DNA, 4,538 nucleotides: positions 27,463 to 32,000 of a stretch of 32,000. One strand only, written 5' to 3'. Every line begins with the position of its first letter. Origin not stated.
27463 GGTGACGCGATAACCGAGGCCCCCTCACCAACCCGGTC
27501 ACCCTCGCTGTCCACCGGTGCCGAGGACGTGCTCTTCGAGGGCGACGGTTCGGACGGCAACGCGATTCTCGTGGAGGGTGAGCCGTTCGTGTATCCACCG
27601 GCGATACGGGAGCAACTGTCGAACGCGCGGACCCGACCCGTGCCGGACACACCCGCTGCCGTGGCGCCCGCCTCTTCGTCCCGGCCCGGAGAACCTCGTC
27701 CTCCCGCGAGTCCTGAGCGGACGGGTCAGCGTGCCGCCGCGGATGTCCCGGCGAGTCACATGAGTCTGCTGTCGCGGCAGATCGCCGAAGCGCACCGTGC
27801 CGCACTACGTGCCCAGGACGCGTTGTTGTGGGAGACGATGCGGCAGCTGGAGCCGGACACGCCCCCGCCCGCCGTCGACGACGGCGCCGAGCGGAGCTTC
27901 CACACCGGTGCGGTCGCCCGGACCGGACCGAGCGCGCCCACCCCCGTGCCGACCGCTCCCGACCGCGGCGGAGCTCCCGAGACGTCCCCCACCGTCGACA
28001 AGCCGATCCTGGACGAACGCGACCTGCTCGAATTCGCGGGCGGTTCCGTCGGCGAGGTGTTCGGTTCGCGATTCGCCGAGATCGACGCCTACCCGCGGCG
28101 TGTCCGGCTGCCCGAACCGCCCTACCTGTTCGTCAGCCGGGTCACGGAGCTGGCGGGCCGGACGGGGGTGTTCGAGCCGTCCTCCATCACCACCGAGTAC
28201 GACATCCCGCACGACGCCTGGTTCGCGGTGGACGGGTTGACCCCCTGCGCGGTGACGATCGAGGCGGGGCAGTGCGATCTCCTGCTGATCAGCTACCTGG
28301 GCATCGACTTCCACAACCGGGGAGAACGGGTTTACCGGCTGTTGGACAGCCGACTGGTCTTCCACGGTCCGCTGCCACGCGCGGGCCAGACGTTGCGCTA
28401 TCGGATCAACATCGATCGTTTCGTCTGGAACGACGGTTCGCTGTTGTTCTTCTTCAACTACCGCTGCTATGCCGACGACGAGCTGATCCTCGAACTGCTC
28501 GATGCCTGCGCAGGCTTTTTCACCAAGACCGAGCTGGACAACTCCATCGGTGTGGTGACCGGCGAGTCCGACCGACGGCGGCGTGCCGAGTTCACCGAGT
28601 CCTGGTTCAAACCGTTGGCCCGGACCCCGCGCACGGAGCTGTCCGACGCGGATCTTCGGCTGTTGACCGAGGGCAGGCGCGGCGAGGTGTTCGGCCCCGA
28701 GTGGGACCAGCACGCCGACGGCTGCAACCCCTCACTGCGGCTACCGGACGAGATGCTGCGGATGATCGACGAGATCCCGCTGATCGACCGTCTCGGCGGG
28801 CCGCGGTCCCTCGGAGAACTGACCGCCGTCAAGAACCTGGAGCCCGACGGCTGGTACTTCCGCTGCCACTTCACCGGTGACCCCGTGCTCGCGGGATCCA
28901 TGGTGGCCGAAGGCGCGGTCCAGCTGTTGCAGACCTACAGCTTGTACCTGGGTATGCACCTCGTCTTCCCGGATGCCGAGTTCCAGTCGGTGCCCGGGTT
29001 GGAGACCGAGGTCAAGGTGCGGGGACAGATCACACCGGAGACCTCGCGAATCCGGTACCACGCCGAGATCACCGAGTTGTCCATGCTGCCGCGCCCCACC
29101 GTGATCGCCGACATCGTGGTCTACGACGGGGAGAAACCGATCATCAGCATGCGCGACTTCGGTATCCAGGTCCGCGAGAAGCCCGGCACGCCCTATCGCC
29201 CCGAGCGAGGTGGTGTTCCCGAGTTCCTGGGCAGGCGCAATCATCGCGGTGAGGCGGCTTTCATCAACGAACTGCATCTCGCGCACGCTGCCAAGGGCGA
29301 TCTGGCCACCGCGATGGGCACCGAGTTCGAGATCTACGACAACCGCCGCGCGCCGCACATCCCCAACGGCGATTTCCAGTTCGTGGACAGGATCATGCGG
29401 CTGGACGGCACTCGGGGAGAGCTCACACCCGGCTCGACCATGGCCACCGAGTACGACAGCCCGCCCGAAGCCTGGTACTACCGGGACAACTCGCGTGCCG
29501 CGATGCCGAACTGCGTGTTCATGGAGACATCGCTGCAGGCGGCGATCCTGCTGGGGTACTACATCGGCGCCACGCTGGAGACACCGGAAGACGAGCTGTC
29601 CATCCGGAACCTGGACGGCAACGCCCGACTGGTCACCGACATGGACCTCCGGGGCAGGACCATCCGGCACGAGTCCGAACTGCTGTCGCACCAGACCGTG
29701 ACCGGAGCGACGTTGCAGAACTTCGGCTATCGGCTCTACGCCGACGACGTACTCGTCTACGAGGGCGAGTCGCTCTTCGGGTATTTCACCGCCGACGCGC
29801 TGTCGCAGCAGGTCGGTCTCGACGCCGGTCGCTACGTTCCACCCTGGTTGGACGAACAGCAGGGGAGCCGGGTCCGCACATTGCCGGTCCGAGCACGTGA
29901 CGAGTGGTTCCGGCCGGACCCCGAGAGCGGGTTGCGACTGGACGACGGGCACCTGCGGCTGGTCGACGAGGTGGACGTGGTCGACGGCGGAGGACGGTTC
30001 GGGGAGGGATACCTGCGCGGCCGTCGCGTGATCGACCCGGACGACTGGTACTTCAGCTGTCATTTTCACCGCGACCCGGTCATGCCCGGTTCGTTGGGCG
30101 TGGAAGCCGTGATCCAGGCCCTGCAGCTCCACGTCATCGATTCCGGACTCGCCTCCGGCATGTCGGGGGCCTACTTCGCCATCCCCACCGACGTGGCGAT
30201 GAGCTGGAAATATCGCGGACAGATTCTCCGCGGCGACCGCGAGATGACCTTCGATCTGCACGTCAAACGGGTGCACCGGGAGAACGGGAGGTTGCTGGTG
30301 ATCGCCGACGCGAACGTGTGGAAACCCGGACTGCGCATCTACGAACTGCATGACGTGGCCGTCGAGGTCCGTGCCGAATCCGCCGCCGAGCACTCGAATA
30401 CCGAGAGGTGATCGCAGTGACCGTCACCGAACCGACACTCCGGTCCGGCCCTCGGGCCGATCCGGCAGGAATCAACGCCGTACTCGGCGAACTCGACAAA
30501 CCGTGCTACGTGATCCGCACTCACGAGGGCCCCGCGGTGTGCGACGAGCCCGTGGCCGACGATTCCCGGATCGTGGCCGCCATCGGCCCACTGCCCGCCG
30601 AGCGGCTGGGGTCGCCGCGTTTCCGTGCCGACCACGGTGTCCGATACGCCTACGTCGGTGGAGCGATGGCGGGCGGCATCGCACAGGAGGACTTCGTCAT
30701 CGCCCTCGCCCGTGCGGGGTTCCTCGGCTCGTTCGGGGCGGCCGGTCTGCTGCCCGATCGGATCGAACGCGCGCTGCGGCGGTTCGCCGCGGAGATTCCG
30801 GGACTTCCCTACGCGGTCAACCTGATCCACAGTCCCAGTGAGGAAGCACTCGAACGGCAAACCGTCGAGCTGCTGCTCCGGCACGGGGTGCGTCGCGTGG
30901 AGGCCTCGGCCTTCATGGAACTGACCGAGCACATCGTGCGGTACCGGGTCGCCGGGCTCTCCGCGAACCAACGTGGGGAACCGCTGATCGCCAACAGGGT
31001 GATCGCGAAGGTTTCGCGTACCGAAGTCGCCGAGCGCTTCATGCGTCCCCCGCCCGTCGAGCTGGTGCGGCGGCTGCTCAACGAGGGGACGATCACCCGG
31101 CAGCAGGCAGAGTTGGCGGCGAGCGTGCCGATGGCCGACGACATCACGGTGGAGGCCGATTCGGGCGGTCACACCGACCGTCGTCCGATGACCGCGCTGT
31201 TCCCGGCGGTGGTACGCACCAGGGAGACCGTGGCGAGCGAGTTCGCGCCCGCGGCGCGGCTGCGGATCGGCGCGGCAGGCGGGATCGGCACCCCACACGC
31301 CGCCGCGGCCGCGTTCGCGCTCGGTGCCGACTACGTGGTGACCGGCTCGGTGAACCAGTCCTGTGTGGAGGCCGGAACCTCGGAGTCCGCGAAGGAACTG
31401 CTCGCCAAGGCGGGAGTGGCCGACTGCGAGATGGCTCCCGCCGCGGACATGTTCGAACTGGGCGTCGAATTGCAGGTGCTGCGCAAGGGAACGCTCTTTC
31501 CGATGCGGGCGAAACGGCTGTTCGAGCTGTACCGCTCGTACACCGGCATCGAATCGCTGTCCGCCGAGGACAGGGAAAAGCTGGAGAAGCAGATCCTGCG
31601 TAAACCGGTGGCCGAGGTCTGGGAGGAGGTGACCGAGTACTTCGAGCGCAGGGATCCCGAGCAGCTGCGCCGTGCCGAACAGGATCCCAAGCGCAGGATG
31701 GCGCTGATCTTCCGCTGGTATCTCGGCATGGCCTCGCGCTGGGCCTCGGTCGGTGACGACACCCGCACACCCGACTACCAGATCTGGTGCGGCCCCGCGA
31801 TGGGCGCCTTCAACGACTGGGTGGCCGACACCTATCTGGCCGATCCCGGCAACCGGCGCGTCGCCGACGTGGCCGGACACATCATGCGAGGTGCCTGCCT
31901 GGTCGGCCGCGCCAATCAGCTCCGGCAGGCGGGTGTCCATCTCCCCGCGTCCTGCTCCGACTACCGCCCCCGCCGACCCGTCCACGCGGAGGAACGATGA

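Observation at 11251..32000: Actinobacterial PUFA-synthase-like (pfa-type) megasynthase locus with non-canonical architecture and an unusual accessory gene set; product not assignable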

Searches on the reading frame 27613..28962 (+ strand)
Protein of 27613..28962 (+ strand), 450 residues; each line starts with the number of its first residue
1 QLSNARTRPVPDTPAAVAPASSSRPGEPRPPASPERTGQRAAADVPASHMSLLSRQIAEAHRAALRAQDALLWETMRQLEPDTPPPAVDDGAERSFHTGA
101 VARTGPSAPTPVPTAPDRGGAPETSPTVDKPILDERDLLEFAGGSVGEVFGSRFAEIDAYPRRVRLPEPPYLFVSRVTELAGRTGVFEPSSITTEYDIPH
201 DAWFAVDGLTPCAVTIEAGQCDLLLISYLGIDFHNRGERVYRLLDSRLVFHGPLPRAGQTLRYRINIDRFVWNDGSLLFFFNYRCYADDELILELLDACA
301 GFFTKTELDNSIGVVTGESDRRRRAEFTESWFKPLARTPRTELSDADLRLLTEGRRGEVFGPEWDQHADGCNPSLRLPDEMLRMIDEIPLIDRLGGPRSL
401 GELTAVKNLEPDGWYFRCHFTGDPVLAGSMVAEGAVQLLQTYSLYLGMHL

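Call 44: search_protein_families(library=pfam, proteins=[window:27613-28962:+], max_evalue=0.01)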
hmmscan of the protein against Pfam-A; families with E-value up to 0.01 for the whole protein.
window:27613-28962:+ (450 aa): 1 family
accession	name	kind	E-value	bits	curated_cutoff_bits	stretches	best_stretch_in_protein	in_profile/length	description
PF07977.19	FabA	-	5.6e-24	84.8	23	2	377-448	1-72/138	FabA-like domain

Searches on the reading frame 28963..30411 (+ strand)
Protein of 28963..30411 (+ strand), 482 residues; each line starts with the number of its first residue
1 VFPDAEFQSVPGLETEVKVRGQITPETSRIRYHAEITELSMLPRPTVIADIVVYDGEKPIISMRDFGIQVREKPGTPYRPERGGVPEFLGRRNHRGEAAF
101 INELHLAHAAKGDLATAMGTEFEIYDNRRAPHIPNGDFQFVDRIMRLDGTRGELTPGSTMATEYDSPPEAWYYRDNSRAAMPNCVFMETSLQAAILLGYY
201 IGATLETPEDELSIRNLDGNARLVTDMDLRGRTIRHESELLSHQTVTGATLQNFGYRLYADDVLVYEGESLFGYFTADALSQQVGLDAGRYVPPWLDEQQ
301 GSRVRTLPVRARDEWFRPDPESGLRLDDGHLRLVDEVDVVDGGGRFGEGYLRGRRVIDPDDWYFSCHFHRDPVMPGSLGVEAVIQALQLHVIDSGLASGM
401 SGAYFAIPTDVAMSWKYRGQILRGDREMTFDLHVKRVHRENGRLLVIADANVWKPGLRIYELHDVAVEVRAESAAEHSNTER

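Call 44: search_protein_families(library=pfam, proteins=[window:28963-30411:+], max_evalue=0.01)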
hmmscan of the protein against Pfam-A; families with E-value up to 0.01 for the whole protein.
window:28963-30411:+ (482 aa): 1 family
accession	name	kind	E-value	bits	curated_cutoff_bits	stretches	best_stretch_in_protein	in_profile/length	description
PF07977.19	FabA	-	7.5e-50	168.6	23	2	328-462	3-137/138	FabA-like domain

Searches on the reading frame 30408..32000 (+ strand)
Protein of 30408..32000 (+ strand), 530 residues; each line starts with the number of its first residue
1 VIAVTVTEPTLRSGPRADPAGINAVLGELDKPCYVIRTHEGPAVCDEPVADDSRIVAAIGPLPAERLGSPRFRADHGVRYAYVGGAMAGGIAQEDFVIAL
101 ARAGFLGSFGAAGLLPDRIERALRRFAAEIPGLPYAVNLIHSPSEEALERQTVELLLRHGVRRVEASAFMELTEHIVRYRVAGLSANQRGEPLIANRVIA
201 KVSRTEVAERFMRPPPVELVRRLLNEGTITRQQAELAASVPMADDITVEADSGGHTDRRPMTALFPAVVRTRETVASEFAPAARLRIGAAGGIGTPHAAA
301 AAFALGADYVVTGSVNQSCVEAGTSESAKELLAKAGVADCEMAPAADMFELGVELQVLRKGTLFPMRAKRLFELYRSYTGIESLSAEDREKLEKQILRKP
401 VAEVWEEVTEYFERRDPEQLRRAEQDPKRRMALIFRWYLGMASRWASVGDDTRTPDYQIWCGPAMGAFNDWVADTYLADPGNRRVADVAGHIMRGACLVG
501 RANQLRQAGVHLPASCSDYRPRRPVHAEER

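Call 4: search_protein_families(library=pfam, proteins=[window:30408-32000:+], max_evalue=0.01)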
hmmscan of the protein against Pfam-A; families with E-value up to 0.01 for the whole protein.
window:30408-32000:+ (530 aa): 3 families
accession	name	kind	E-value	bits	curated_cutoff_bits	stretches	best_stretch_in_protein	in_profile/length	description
PF21607.2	FabD_helical_ins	-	1.3e-31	109.1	27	1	378-457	1-80/80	[Acyl-carrier-protein] S-malonyltransferase, inserted helical domain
PF03060.21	NMO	-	8.1e-13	48.9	28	1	83-345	14-254/331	Nitronate monooxygenase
PF18328.6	PfaD_N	-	6.3e-05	23.3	26.3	1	18-41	11-34/62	Fatty acid synthase subunit PfaD N-terminal domain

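Call 7: find_encoding_contigs(protein=window:30408-31997:+, flank=10000, max_places=6)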
Protein window:30408-31997:+ (530 aa): no gene with exactly this product is on record in the collection.

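Call 22: search_protein_families(library=ncbifam, proteins=[window:30408-32000:+], max_evalue=0.001)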
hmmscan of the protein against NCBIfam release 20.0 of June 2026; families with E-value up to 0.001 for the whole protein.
window:30408-32000:+ (530 aa): 2 families
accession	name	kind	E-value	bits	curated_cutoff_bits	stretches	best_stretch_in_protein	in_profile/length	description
TIGR02814.1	pfaD_fam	subfamily_domain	4.2e-192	638.8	449.25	1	64-500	3-441/444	PfaD family polyunsaturated fatty acid/polyketide biosynthesis protein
TIGR03151.1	enACPred_II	equivalog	1.7e-07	30.9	453.1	1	282-344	159-221/307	enoyl-[acyl-carrier-protein] reductase FabK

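Call 78: search_solved_structures(query=window:30408-31997:+, max_evalue=1e-10)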
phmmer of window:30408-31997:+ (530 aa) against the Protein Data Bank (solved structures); distinct sequences matched with E-value up to 1e-10: 6.
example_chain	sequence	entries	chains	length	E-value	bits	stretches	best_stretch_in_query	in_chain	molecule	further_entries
6lkc_A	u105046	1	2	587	1.7e-174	584.5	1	28-522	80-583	Polyunsaturated fatty acid synthase PfaD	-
4yx6_A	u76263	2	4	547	3.5e-173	580.1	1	26-522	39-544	Omega-3 polyunsaturated fatty acid synthase subunit PfaD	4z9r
9sdd_C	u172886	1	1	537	5.9e-140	470.5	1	25-507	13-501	Polyunsaturated fatty acid synthase subunit C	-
9sdd_B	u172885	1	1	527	2.5e-138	465.2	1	52-510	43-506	Polyunsaturated fatty acid synthase subunit B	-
4cw5_A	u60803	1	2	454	1.3e-120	406.7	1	65-493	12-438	DFNA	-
4z38_A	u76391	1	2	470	2.1e-107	363.1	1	62-494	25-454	MlnA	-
